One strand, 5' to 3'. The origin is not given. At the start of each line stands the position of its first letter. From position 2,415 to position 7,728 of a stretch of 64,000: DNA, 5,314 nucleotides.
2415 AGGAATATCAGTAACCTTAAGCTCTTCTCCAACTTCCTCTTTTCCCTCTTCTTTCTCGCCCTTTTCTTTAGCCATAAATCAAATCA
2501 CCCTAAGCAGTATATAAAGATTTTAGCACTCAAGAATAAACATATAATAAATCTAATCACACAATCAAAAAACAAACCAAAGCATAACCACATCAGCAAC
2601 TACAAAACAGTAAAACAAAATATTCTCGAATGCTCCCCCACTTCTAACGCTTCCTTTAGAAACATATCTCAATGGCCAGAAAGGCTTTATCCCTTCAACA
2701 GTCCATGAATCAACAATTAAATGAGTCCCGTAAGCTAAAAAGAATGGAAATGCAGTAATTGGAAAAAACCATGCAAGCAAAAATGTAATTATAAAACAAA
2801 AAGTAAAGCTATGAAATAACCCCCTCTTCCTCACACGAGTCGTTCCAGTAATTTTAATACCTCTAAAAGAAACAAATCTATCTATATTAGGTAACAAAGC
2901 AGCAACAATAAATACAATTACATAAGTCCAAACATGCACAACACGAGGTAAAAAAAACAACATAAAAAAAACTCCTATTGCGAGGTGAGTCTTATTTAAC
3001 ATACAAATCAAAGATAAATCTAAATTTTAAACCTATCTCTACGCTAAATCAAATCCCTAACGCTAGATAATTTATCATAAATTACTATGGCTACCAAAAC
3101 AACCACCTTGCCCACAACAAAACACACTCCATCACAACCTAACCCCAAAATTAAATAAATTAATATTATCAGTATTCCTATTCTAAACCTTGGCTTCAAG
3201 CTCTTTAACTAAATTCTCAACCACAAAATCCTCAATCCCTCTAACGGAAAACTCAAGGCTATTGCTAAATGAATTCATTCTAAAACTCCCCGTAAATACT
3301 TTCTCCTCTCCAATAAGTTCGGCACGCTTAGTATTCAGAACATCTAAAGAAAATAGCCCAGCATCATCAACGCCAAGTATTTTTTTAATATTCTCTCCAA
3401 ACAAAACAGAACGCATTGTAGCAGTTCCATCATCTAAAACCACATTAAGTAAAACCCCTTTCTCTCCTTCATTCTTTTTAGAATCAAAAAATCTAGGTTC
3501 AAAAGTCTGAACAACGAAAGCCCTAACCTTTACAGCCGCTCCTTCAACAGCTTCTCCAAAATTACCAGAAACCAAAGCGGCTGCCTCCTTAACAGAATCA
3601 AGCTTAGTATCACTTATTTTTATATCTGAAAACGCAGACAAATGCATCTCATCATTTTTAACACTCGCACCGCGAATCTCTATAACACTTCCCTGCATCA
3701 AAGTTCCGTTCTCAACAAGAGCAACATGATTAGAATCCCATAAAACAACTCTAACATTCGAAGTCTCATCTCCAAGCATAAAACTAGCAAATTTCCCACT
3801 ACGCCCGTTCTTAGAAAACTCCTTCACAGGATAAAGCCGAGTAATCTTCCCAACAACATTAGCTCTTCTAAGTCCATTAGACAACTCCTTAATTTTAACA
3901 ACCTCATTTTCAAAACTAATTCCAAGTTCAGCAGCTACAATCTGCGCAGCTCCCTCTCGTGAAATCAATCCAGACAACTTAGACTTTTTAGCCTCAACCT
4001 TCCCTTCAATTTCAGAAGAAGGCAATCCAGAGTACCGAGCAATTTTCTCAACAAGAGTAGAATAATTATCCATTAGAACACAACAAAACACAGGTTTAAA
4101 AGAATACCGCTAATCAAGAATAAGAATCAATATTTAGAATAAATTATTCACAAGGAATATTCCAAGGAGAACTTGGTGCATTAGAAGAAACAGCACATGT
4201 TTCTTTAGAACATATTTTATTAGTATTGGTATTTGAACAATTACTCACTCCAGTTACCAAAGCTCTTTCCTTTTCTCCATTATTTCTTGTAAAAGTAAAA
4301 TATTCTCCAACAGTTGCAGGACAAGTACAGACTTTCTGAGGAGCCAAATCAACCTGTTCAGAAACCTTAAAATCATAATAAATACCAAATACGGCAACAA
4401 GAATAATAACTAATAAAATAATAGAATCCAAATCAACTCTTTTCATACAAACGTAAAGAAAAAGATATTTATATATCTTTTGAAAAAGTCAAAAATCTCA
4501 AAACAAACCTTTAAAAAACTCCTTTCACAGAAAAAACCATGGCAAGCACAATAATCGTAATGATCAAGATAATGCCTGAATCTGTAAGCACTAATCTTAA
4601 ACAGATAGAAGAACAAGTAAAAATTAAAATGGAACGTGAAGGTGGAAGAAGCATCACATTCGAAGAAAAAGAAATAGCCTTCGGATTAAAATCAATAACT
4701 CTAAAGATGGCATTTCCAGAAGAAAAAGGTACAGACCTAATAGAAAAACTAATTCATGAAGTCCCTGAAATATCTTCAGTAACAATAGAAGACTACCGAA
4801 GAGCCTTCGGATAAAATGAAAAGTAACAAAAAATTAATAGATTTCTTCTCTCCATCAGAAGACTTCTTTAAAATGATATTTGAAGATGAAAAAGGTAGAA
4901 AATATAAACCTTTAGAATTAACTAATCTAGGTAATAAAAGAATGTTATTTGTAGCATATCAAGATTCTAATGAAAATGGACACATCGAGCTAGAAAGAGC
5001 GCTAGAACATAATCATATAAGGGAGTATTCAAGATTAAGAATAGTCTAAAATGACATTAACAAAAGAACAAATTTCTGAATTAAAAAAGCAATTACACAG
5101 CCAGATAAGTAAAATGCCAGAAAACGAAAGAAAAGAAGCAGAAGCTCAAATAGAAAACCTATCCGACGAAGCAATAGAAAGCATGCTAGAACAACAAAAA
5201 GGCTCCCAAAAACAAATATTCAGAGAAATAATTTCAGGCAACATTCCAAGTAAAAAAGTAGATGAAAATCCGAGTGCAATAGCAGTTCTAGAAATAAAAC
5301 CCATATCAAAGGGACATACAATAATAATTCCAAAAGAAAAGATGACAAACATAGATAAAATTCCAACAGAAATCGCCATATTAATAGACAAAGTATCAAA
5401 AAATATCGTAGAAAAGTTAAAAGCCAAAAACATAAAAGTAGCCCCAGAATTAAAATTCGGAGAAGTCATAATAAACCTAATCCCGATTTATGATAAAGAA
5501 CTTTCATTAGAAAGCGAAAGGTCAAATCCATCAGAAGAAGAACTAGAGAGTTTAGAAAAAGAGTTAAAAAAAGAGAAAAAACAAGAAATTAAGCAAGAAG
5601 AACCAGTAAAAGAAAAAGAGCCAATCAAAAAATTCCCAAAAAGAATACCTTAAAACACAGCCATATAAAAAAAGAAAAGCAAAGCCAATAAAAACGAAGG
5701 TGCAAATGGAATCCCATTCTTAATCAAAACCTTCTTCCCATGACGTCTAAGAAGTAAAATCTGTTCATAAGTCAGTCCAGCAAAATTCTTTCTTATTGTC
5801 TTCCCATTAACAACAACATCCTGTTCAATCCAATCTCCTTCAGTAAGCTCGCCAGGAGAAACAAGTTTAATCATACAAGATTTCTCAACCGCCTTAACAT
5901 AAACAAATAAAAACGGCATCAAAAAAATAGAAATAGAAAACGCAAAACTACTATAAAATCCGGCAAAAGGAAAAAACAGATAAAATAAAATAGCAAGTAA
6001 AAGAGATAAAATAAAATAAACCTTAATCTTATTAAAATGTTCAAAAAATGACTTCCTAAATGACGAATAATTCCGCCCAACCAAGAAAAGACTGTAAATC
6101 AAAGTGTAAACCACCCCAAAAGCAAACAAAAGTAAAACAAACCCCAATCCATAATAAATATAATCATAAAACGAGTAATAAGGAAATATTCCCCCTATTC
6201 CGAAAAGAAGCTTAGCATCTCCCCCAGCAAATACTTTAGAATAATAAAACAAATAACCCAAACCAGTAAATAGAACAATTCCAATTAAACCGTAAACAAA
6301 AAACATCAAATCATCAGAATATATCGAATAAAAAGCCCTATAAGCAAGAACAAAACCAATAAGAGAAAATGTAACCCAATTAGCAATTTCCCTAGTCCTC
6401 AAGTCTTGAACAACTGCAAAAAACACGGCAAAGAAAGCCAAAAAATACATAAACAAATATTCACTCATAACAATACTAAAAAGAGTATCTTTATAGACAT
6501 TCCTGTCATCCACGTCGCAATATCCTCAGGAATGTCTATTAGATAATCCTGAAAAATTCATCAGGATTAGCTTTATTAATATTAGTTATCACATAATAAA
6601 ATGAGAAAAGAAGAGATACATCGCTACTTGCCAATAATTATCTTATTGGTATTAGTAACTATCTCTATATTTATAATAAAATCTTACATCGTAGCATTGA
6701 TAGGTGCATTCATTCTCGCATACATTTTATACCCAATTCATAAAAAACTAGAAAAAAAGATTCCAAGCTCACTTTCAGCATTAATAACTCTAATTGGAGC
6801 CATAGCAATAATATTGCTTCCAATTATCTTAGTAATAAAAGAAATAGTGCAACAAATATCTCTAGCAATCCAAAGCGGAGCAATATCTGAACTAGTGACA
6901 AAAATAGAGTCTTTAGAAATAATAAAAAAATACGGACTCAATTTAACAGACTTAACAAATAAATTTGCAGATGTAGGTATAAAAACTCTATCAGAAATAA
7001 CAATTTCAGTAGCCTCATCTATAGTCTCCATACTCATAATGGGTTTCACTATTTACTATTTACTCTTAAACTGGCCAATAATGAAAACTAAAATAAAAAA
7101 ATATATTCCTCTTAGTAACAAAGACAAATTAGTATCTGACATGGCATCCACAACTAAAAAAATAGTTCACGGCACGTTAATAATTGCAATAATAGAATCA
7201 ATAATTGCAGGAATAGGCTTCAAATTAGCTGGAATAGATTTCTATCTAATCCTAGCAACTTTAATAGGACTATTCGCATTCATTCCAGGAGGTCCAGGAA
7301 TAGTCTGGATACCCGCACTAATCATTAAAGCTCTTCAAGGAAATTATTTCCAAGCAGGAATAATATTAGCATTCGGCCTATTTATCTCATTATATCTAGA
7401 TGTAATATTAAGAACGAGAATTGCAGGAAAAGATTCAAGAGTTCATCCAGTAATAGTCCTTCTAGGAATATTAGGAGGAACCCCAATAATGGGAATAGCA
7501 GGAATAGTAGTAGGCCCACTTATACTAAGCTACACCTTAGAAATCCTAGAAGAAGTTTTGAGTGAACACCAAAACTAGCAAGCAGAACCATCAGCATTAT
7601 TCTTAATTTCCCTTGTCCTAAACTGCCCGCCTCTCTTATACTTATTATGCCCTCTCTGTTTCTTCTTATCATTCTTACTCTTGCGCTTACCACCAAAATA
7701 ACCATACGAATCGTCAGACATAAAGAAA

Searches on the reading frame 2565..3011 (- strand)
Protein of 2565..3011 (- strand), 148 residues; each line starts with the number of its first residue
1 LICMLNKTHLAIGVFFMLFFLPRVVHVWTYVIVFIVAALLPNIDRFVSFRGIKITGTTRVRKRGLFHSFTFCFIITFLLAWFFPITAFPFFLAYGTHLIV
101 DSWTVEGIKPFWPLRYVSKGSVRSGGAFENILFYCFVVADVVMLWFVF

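Call 55: search_protein_families(library=pfam, proteins=[window:2565-3011:-], max_evalue=1)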
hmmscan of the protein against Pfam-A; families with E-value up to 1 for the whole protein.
window:2565-3011:- (148 aa): 1 family
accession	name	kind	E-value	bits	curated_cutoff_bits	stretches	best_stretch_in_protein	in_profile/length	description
PF04307.19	YdjM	-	4.7e-21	75.5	29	1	4-116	1-124/176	YdjM inner membrane protein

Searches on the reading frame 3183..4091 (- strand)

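Call 36: search_protein_families(library=pfam, proteins=[window:3183-4091:-], max_evalue=0.01)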
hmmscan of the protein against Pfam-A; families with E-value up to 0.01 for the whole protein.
window:3183-4091:- (302 aa): 3 families
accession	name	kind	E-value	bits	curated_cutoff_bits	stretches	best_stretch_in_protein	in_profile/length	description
PF01336.31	tRNA_anti-codon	-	6.8e-09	36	27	1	79-146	3-60/75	OB-fold nucleic acid binding domain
PF24903.1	OB_MEIOB_N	-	0.00054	19.7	27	0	62-148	3-93/140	MEIOB, N-terminal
PF25507.1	OB_POT1A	-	0.0011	19.2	27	1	193-264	37-103/127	POT1A-like, OB fold domain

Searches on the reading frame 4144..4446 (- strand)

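Call 36: search_protein_families(library=pfam, proteins=[window:4144-4446:-], max_evalue=0.01)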
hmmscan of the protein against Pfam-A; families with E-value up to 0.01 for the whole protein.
window:4144-4446:- (100 aa): 1 family
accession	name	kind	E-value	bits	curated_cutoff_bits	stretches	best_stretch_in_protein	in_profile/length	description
PF04415.17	DUF515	-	0.01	14.8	29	1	7-78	35-106/449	Protein of unknown function (DUF515)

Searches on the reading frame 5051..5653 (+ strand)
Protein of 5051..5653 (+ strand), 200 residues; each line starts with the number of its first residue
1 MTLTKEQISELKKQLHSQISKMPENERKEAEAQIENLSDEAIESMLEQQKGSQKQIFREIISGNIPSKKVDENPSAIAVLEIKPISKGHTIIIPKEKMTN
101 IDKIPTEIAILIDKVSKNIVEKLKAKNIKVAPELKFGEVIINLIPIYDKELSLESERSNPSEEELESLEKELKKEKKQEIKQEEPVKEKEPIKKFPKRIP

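Call 36: search_protein_families(library=pfam, proteins=[window:5051-5653:+], max_evalue=0.01)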
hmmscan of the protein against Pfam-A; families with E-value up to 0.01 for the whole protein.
window:5051-5653:+ (200 aa): 3 families
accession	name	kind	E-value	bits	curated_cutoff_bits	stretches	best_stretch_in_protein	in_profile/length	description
PF01230.28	HIT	-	1.7e-08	35.4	21.5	1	63-126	2-65/98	HIT domain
PF11969.13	DcpS_C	-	2.2e-05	25.3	24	1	54-137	1-85/114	Scavenger mRNA decapping enzyme C-term binding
PF11273.13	DUF3073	-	0.0026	18.9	25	0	124-170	6-51/63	Protein of unknown function (DUF3073)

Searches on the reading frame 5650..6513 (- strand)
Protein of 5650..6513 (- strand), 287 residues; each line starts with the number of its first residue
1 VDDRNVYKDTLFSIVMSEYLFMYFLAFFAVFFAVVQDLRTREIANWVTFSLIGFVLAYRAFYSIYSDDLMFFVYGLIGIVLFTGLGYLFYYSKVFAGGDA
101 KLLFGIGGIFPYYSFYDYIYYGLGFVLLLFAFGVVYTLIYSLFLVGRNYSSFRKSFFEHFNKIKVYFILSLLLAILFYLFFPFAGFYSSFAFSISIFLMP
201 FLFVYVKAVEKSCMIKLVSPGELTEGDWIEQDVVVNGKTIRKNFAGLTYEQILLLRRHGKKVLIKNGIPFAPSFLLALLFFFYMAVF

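Call 3: search_protein_families(library=pfam, proteins=[window:5650-6513:-], max_evalue=0.1)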
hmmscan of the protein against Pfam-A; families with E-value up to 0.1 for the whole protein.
window:5650-6513:- (287 aa): 1 family
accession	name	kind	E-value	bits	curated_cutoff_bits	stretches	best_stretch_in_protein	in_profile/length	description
PF01478.23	Peptidase_A24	-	1.2e-09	39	26.5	1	25-138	2-104/104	Type IV leader peptidase family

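Call 4: search_protein_families(library=ncbifam, proteins=[window:5650-6513:-], max_evalue=0.1)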
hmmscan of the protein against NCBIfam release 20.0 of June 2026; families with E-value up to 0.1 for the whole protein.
window:5650-6513:- (287 aa): 1 family
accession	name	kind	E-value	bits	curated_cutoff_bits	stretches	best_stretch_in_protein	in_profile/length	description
NF040695.1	FlaK_Arch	equivalog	1.4e-10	41.2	330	1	23-127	3-104/230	preflagellin peptidase FlaK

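Call 73: search_solved_structures(query=window:5650-6513:-, max_evalue=1, show_alignments=2)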
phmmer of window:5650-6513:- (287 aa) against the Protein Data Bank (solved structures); distinct sequences matched with E-value up to 1: 2.
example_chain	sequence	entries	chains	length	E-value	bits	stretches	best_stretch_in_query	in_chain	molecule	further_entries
3s0x_A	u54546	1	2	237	3.8e-06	30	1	20-130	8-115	Peptidase A24B, FlaK domain protein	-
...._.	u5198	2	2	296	0.71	12.7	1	215-275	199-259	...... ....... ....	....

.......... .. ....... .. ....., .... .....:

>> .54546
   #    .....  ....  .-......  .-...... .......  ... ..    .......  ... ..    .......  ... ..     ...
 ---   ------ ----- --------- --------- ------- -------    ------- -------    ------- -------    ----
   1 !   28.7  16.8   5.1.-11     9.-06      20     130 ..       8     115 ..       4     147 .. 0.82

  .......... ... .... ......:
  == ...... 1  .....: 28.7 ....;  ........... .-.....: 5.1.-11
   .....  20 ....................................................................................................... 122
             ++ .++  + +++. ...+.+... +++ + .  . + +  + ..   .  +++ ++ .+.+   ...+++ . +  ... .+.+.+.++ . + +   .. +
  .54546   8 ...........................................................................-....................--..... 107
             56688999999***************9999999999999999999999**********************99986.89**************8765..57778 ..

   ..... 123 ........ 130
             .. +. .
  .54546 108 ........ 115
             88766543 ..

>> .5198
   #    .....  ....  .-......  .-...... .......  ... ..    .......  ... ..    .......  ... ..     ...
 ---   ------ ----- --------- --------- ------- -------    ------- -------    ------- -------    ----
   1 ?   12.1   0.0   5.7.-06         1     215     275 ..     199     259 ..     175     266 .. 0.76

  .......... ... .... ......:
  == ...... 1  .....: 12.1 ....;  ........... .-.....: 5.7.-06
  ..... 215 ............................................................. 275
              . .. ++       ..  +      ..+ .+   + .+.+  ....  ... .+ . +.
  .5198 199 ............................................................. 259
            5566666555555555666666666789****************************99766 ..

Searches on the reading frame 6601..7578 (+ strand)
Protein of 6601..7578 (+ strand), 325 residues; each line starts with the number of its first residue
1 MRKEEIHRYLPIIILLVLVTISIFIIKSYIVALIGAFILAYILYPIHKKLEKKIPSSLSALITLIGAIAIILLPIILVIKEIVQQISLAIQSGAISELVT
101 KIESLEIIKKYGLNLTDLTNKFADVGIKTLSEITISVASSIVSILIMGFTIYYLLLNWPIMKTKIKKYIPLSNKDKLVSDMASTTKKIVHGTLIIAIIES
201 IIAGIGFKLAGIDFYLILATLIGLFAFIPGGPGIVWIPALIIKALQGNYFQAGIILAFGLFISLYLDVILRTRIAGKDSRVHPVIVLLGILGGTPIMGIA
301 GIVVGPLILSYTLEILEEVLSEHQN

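Call 36: search_protein_families(library=pfam, proteins=[window:6601-7578:+], max_evalue=0.01)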
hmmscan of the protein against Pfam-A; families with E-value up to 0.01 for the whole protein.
window:6601-7578:+ (325 aa): 1 family
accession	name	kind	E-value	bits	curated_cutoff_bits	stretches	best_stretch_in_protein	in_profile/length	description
PF01594.21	AI-2E_transport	-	8.6e-42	143.9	34.3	1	12-318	4-325/327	AI-2E family transporter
